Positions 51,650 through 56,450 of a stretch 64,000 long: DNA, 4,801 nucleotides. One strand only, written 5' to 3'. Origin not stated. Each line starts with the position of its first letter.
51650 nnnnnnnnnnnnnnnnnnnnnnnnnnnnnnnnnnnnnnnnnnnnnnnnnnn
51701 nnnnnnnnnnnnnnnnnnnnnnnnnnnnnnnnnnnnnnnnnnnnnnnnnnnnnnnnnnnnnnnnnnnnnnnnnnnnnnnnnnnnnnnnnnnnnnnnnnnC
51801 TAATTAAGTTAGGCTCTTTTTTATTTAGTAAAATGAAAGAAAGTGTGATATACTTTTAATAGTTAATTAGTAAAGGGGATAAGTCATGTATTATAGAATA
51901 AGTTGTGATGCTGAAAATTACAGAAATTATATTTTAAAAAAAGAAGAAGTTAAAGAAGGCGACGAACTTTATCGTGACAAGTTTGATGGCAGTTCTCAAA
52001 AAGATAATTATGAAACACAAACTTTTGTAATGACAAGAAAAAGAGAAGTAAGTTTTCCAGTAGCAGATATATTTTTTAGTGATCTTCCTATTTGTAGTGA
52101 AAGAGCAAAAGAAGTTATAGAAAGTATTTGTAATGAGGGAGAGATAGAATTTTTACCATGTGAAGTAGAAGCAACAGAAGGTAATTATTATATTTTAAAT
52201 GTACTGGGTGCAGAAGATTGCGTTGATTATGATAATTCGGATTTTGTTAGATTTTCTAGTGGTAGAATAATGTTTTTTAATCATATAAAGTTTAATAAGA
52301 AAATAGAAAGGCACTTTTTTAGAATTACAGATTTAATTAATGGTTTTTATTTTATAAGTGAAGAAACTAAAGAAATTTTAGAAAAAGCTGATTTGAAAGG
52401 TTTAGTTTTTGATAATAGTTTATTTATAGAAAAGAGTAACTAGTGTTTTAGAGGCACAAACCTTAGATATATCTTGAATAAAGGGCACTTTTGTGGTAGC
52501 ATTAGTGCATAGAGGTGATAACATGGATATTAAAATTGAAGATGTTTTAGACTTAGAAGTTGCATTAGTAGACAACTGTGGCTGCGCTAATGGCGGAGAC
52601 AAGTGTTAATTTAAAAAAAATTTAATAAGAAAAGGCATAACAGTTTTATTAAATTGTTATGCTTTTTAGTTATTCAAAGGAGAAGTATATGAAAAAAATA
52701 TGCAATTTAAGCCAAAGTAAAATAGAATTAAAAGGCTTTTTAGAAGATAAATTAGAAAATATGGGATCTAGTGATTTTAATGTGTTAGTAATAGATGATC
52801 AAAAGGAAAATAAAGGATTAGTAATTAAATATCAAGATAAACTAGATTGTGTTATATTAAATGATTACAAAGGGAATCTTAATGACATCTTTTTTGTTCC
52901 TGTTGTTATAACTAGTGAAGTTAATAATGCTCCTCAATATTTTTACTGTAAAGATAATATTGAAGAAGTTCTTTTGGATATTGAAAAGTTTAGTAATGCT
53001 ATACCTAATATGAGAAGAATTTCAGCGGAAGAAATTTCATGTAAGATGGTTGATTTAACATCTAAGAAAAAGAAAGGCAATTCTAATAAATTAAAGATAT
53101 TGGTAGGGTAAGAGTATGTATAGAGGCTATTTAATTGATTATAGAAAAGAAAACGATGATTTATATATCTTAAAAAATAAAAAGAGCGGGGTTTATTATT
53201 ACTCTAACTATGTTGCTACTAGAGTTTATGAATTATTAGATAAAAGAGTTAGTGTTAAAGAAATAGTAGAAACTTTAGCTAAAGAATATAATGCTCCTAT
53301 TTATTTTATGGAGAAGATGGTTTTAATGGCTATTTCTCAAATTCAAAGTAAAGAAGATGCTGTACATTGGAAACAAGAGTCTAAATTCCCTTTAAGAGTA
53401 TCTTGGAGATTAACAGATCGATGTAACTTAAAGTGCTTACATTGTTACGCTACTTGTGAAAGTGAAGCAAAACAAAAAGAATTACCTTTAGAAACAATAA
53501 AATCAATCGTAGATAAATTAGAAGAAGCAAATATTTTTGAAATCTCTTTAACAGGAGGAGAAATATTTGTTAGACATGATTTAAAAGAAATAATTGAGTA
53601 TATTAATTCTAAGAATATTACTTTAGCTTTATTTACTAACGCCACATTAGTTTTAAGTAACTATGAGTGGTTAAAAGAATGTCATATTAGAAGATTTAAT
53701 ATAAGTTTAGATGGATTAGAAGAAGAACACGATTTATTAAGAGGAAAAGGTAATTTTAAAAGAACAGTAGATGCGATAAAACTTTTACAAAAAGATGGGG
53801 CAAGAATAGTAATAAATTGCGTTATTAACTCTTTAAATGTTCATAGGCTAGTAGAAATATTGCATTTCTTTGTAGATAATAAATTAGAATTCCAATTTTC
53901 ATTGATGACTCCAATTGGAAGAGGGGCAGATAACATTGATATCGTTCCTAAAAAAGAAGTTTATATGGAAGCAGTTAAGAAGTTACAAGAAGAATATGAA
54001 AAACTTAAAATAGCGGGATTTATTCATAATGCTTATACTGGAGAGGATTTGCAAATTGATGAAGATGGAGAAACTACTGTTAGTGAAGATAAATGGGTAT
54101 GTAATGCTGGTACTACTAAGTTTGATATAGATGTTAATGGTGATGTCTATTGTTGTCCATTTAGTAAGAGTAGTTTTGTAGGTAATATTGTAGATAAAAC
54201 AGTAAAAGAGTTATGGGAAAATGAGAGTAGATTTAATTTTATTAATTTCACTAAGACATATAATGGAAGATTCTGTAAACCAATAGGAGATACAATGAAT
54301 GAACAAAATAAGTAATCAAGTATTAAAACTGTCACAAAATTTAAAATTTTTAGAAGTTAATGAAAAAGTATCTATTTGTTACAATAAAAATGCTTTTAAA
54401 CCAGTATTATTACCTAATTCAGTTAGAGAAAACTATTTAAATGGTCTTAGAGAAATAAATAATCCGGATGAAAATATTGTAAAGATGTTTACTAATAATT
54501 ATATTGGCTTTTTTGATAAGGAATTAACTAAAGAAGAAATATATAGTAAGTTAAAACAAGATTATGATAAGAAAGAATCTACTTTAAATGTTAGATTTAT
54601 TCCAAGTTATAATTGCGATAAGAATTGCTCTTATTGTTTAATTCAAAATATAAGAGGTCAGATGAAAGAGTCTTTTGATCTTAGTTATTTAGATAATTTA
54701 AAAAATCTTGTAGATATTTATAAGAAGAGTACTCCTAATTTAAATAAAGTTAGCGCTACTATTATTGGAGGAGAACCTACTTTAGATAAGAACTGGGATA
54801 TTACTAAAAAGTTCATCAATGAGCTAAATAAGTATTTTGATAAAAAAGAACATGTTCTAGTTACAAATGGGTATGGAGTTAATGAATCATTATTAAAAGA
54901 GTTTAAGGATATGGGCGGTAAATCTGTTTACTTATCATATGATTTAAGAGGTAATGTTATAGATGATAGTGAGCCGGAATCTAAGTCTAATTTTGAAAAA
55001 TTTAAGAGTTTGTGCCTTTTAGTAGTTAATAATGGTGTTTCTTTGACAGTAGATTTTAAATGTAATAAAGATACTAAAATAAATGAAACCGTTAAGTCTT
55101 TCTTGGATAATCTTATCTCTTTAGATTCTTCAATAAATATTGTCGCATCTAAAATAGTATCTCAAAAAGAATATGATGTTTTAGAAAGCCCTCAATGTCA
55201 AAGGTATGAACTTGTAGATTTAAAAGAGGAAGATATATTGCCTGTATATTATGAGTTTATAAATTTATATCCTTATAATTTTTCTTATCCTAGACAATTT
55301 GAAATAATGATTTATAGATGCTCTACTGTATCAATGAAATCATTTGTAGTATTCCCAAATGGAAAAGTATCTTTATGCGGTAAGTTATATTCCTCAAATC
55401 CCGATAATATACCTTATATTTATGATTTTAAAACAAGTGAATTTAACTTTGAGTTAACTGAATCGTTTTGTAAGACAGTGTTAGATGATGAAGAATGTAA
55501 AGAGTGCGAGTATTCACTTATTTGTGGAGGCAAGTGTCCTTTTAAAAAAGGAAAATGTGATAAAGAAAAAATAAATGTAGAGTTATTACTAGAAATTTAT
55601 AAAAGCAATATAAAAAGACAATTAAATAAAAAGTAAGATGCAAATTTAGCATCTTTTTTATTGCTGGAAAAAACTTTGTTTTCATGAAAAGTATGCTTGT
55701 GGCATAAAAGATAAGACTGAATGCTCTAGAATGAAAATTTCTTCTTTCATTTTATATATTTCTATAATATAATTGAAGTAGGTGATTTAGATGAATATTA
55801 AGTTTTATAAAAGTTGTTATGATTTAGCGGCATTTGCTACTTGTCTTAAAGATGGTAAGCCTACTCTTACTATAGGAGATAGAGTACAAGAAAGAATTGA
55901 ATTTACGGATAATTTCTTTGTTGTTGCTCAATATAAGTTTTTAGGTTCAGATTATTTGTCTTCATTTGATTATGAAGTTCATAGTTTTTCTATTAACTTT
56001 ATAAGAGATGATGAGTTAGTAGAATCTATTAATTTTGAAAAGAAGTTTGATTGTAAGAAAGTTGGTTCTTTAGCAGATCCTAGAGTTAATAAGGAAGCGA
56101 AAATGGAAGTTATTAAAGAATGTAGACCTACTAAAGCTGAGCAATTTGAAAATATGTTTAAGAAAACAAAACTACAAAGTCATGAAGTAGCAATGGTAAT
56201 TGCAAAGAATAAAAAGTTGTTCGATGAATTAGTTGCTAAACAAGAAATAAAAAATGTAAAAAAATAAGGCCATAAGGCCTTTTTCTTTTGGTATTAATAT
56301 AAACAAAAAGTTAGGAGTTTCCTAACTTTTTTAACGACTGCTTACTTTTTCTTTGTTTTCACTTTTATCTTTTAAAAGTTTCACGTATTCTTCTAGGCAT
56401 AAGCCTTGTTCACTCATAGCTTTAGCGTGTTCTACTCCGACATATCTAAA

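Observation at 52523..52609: Unannotated 28-codon gene (Cys-rich peptide) hidden under a spurious antisense ORF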

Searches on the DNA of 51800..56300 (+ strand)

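Call 32: search_dna_similar(query=window:51800-56300:+, collection=phages, mode=distant, max_rows=10)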
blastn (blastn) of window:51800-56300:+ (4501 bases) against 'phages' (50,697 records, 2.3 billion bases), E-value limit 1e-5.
No match.

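Call 76: search_rna_families(source=window, start=52300, end=52800, threshold=evalue, max_evalue=1)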
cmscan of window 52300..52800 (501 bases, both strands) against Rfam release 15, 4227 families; matches with E-value up to 1: 1.
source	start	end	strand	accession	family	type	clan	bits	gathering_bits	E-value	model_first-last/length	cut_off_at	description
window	52558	52630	+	RF02925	6A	Gene; sRNA;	-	20.6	41.2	0.27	1-52/52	no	6A RNA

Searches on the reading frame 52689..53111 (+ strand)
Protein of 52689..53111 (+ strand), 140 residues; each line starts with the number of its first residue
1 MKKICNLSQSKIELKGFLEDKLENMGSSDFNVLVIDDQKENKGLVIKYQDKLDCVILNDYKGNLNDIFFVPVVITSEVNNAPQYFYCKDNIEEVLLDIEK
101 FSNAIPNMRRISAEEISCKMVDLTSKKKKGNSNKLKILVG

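Call 5: search_protein_families(library=pfam, proteins=[window:52689-53111:+], max_evalue=0.01)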
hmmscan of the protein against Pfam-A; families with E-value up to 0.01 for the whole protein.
window:52689-53111:+ (140 aa): 0 families

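Call 6: search_protein_families(library=ncbifam, proteins=[window:52689-53111:+], max_evalue=1)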
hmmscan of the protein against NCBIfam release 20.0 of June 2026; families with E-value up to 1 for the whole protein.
window:52689-53111:+ (140 aa): 0 families

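Call 37: find_related_loci(query=A4, collection=metagenome_contigs, flank=4000)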
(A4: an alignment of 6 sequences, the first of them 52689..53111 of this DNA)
Query A4 (140 aa) in metagenome_contigs; peptide patterns used: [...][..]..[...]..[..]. (x = any residue, [..] = any of these).
26 stretches matched a pattern; 1 encode a relative of the query (tblastn E <= 1e-3); 1 distinct loci.
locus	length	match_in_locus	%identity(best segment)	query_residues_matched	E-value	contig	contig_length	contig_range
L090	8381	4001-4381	26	28-137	2e-6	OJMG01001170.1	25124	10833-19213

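Call 39: find_homologous_proteins(query=A4, max_evalue=0.001)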
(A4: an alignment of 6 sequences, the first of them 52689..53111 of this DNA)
Query A4 (6 sequences) (140 aa, profile of the alignment): 17 proteins with E <= 0.001 among 4787 candidates.
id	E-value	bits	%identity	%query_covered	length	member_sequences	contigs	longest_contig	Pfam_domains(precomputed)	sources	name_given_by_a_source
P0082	1.1e-53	199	30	68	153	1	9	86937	-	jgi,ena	-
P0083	7.1e-52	193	28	69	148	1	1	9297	-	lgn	-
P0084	4.7e-43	165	71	100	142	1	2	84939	-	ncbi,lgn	-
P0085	6.7e-41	158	98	100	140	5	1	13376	-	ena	-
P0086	1.3e-40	157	30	89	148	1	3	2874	-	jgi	-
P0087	5.5e-39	152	31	78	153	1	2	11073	-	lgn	-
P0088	6.0e-38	148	31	78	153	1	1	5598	-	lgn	-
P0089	4.9e-37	145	84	100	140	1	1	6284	-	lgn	-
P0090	1.9e-36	143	67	100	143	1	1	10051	-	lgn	-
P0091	2.2e-36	143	84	100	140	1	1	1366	-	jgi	-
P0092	5.6e-36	142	82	100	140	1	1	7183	-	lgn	-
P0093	2.9e-35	140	81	100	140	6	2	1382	-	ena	-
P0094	4.3e-35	139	81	100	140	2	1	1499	-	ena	-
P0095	3.5e-31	126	31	44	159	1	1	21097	-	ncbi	-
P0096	2.9e-20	91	35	44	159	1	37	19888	-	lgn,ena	-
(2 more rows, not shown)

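Call 40: find_encoding_contigs(protein=P0085, flank=5000, max_places=2)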
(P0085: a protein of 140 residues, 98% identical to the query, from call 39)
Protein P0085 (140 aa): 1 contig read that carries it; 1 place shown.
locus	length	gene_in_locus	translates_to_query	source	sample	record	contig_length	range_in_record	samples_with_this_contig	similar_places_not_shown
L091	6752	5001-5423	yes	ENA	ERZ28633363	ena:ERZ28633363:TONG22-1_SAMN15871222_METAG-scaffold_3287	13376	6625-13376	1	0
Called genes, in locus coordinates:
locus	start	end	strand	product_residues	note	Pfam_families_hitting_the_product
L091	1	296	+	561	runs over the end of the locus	-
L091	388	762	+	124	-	-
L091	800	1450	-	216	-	PF00702:Hydrolase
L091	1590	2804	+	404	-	-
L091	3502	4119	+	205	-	-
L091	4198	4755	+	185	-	PF07791:Imm11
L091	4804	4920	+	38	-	-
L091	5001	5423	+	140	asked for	-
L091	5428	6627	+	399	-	PF05402:PqqD (weak), PF04055:Radical_SAM, PF13353:Fer4_12 (weak), PF13186:SPASM (weak)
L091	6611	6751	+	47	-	?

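Call 41: find_encoding_contigs(protein=P0090, flank=5000, max_places=2)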
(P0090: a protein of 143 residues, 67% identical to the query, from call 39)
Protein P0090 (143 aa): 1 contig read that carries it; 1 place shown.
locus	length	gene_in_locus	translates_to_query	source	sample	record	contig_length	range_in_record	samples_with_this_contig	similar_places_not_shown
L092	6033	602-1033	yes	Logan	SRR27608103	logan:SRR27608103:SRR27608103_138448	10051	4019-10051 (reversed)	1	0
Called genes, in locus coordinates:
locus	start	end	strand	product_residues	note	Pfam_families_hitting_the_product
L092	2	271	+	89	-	?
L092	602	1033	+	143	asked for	-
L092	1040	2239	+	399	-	PF04055:Radical_SAM, PF13353:Fer4_12 (weak), PF13186:SPASM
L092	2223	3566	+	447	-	PF04055:Radical_SAM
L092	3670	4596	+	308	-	-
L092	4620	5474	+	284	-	-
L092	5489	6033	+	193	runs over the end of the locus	PF05076:SUFU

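Call 42: find_encoding_contigs(protein=P0089, flank=5000, max_places=2)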
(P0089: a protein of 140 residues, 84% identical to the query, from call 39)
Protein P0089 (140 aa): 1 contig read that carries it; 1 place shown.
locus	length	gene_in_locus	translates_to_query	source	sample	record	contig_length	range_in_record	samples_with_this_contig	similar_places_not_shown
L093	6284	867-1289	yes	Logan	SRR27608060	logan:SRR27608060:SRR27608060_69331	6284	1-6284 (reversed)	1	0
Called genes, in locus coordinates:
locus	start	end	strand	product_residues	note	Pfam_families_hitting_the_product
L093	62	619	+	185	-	PF07791:Imm11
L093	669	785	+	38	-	-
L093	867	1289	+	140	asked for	-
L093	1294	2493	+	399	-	PF05402:PqqD (weak), PF04055:Radical_SAM, PF13353:Fer4_12 (weak), PF13186:SPASM (weak)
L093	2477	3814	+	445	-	PF04055:Radical_SAM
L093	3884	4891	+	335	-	-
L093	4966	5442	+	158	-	-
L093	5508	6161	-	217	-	PF02557:VanY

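Call 61: predict_structure(alignment_id=A6)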
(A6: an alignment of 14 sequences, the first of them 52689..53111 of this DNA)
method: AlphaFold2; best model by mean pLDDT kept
length: 140 residues; sequences in the alignment: 14
mean_pLDDT: 73.6   pTM: 0.66
mean pLDDT of the five models: 73.6, 72.3, 68.6, 67.0, 62.9
residues with pLDDT >= 90: 19; 70-90: 77; 50-70: 14; < 50: 30
segments of 3 or more residues with pLDDT < 50: 108-125, 130-140
pLDDT, mean of each block of 10 residues (from residue 1): 86 88 85 89 85 87 77 78 76 89 61 43 47 41
secondary structure, 60 per line:
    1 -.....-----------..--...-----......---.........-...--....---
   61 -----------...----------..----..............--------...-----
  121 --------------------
elements in order: E2-6 E30-35 H39-47 E54-57 E72-74 H91-104

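Call 74: search_protein_representatives(alignment_id=A6)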
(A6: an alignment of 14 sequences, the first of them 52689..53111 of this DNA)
Query: 14 sequences, 151 profile positions. Proteins with E-value up to 0.001 (for the whole library): 12; up to 1e-10: 7; up to 1e-30: 4. The best 12 are listed.
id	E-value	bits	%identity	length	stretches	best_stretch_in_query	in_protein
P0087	4.5e-53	195.5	-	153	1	1-151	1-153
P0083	1.9e-46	174.0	-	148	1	1-151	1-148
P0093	6.7e-41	156.0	-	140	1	1-151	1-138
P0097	1.5e-40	154.8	-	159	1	1-151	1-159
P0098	7.3e-16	74.7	-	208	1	95-151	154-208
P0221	4.6e-14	68.9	-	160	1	2-151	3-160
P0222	1.4e-11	60.8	-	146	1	19-150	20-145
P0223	1.9e-08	50.7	-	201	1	21-150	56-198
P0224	2.7e-07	46.9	-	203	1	15-150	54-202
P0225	3.9e-05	39.9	-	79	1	1-79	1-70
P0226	9.2e-05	38.7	-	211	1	2-150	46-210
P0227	1.9e-04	37.7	-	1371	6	95-133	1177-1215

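Call 90: find_encoding_contigs(protein=P0096, flank=3000, max_places=3)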
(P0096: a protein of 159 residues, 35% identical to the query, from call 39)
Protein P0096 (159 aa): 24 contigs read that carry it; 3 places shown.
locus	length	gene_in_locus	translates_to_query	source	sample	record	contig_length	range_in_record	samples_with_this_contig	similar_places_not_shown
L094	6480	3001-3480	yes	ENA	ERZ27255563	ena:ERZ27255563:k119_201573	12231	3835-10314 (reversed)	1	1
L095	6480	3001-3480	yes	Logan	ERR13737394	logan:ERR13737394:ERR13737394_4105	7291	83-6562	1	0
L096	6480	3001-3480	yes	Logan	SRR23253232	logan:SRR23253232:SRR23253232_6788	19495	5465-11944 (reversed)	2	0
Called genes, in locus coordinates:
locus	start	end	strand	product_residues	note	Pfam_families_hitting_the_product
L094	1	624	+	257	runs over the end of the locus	PF01695:IstB_IS21, PF00308:Bac_DnaA (weak)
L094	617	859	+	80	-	-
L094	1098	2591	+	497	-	-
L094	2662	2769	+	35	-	-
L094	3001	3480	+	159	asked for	-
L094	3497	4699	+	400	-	PF04055:Radical_SAM, PF13353:Fer4_12 (weak)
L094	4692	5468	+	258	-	PF00561:Abhydrolase_1 (weak), PF12697:Abhydrolase_6 (weak)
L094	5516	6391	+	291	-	PF00561:Abhydrolase_1 (weak)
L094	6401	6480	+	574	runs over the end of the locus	PF02543:Carbam_trans_N, PF16861:Carbam_trans_C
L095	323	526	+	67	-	-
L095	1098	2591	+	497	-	-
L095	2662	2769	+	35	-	-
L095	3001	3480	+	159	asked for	-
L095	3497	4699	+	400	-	PF04055:Radical_SAM, PF13353:Fer4_12 (weak)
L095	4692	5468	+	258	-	PF00561:Abhydrolase_1 (weak), PF12697:Abhydrolase_6 (weak)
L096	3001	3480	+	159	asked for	-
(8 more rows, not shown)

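Call 91: find_encoding_contigs(protein=P0087, flank=3000, max_places=2)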
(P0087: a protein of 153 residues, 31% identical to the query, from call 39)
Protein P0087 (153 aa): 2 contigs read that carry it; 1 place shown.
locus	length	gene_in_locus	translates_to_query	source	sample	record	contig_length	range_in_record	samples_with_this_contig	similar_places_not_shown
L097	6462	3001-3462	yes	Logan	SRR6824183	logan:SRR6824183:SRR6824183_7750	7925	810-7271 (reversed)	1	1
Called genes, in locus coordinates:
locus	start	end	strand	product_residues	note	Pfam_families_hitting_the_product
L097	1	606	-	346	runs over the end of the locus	PF02016:Peptidase_S66, PF17676:Peptidase_S66C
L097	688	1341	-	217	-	-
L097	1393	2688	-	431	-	PF00890:FAD_binding_2 (weak), PF01266:DAO, PF07992:Pyr_redox_2 (weak), PF13450:NAD_binding_8 (faint), PF13738:Pyr_redox_3 (weak), PF00355:Rieske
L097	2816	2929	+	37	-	-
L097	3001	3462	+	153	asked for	-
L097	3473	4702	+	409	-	PF04055:Radical_SAM, PF13353:Fer4_12 (weak), PF13186:SPASM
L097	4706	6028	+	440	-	PF04055:Radical_SAM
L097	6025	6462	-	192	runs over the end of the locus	PF13302:Acetyltransf_3, PF13420:Acetyltransf_4, PF00583:Acetyltransf_1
